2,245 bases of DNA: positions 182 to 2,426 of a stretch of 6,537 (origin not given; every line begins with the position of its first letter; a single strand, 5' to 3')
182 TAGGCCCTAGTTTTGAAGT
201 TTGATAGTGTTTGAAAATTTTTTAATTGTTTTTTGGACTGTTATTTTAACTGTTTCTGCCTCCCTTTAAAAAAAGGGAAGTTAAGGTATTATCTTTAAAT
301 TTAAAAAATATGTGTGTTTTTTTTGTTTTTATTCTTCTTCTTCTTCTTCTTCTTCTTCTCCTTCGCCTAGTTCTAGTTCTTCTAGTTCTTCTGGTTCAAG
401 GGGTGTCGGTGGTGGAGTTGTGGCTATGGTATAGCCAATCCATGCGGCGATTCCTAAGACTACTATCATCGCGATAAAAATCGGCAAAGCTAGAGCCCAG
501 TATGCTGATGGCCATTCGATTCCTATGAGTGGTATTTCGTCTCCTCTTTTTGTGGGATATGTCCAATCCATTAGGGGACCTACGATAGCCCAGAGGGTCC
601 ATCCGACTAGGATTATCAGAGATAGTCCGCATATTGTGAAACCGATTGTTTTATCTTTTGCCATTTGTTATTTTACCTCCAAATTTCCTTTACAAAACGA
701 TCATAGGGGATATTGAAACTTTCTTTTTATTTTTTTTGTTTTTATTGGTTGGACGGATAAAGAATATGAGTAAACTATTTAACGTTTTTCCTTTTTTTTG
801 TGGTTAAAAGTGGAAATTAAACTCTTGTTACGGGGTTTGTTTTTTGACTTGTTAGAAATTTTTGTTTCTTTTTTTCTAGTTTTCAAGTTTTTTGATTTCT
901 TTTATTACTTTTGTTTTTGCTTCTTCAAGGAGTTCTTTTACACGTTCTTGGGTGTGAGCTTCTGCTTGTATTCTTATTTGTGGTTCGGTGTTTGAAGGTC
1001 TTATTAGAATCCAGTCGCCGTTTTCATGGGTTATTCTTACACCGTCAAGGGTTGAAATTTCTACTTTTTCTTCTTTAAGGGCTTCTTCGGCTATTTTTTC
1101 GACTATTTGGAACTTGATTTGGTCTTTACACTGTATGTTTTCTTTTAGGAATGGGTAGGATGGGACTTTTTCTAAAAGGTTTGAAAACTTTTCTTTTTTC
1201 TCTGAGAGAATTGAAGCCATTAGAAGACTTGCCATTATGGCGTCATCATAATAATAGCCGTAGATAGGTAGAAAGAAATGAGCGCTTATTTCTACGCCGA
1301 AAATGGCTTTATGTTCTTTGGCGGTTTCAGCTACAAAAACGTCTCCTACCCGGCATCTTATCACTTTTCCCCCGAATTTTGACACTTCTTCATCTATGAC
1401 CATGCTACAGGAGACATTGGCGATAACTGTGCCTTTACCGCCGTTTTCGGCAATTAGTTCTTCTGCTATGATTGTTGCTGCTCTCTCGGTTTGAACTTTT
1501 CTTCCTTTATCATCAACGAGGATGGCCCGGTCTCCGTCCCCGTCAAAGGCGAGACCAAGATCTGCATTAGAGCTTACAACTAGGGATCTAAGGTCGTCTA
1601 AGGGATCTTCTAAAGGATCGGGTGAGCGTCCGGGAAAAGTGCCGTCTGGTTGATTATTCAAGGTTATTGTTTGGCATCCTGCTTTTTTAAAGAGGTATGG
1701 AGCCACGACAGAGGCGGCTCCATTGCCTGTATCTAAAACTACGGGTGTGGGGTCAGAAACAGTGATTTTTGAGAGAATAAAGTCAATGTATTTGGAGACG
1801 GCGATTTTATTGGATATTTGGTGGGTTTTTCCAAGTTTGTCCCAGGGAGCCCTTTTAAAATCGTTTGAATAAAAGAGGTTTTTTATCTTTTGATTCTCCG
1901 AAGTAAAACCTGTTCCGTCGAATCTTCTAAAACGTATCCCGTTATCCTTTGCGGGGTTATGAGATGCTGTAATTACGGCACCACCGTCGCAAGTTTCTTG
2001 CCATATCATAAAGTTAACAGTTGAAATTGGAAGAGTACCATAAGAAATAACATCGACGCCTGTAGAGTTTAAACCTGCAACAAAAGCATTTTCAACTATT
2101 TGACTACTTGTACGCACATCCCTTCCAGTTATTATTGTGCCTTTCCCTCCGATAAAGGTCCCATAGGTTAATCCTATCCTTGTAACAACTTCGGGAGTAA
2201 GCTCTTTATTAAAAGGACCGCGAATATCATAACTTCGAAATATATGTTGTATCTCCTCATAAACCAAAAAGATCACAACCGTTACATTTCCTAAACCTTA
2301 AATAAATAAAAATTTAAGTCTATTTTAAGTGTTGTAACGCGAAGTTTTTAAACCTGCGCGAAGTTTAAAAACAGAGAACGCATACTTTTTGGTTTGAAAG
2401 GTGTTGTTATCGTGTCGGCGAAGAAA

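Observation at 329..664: Archaeal membrane protein resembling both DPM2 and PIG-P: candidate pre-duplication ancestor of two eukaryotic ER glycolipid-enzyme subunits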

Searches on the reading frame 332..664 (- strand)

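Call 4: search_protein_families(library=pfam, proteins=[window:332-664:-], max_evalue=10)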
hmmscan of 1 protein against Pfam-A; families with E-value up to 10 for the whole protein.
window:332-664:- (111 aa): 7 families
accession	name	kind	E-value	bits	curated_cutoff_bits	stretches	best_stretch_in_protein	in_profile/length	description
PF08510.17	PIG-P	-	2.2e-09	37.6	39.3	1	6-89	4-77/121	PIG-P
PF07297.17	DPM2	-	6.7e-07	29.9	27.3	2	4-33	2-31/75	Dolichol phosphate-mannose biosynthesis regulatory protein (DPM2)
PF07332.16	Phage_holin_3_6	-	0.0028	18.1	28.4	1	12-87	43-100/116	Putative Actinobacterial Holin-X, holin superfamily III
PF20990.2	DUF2207_C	-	0.3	11.2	33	1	13-79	143-189/247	Predicted membrane protein (DUF2207) C-terminal domain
PF04290.18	DctQ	-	0.43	10.9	28.3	1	10-76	70-127/132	Tripartite ATP-independent periplasmic transporters, DctQ component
PF15159.11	PIG-Y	-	0.73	11.1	25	1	16-78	3-64/69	Phosphatidylinositol N-acetylglucosaminyltransferase subunit Y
PF11431.13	Transport_MerF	-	5.9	7.3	24.3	1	61-78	2-19/45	Membrane transport protein MerF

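Call 5: search_protein_families(library=ncbifam, proteins=[window:332-664:-], max_evalue=10)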
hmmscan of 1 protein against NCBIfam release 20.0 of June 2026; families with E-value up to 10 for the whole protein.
window:332-664:- (111 aa): 1 family
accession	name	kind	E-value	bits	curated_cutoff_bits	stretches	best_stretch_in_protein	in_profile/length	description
NF033218.1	anchor_AmaP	equivalog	0.61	9.8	55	1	1-72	1-67/166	alkaline shock response membrane anchor protein AmaP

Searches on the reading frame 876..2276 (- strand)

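Call 38: search_protein_families(library=pfam, proteins=[window:876-2276:-], max_evalue=0.00001)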
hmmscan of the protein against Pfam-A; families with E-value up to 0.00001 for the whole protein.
window:876-2276:- (466 aa): 4 families
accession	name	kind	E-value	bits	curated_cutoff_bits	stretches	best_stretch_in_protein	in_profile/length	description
PF02878.22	PGM_PMM_I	-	1.9e-31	109.1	22.5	1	12-140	3-136/138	Phosphoglucomutase/phosphomannomutase, alpha/beta/alpha domain I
PF02879.22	PGM_PMM_II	-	1.9e-24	86.6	29.3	1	162-258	2-103/103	Phosphoglucomutase/phosphomannomutase, alpha/beta/alpha domain II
PF02880.22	PGM_PMM_III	-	1.6e-22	80.3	20.7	1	266-372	5-113/115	Phosphoglucomutase/phosphomannomutase, alpha/beta/alpha domain III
PF00408.26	PGM_PMM_IV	-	2.5e-12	47.1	23.1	1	380-453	3-65/68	Phosphoglucomutase/phosphomannomutase, C-terminal domain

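Call 50: search_protein_families(library=ncbifam, proteins=[window:876-2276:-], max_evalue=0.00001)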
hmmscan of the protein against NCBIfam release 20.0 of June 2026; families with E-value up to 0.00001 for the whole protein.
window:876-2276:- (466 aa): 7 families
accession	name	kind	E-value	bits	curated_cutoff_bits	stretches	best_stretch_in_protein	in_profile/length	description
TIGR03990.1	Arch_GlmM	equivalog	2.1e-134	448.7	439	1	11-457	2-444/444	phosphoglucosamine mutase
NF007088.0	PRK09542.1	equivalog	4.4e-82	276.5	618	1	7-457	6-453/456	phosphomannomutase/phosphoglucomutase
TIGR01455.1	glmM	equivalog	3.7e-79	266.5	447.55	1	18-453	6-436/442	phosphoglucosamine mutase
NF046027.1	PhglucPhmanMutPgmG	equivalog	1.2e-77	261.5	600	1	11-456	8-449/460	phosphoglucomutase/phosphomannomutase PgmG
NF011943.0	PRK15414.1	subfamily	6e-62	210.1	801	1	12-459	6-451/456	phosphomannomutase CpsG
NF005737.0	PRK07564.1-1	equivalog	9.2e-10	37.7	378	1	67-276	75-307/543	alpha-D-glucose phosphate-specific phosphoglucomutase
TIGR01132.1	pgm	equivalog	2e-07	29.8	778.05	0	93-165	135-214/546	phosphoglucomutase (alpha-D-glucose-1,6-bisphosphate-dependent)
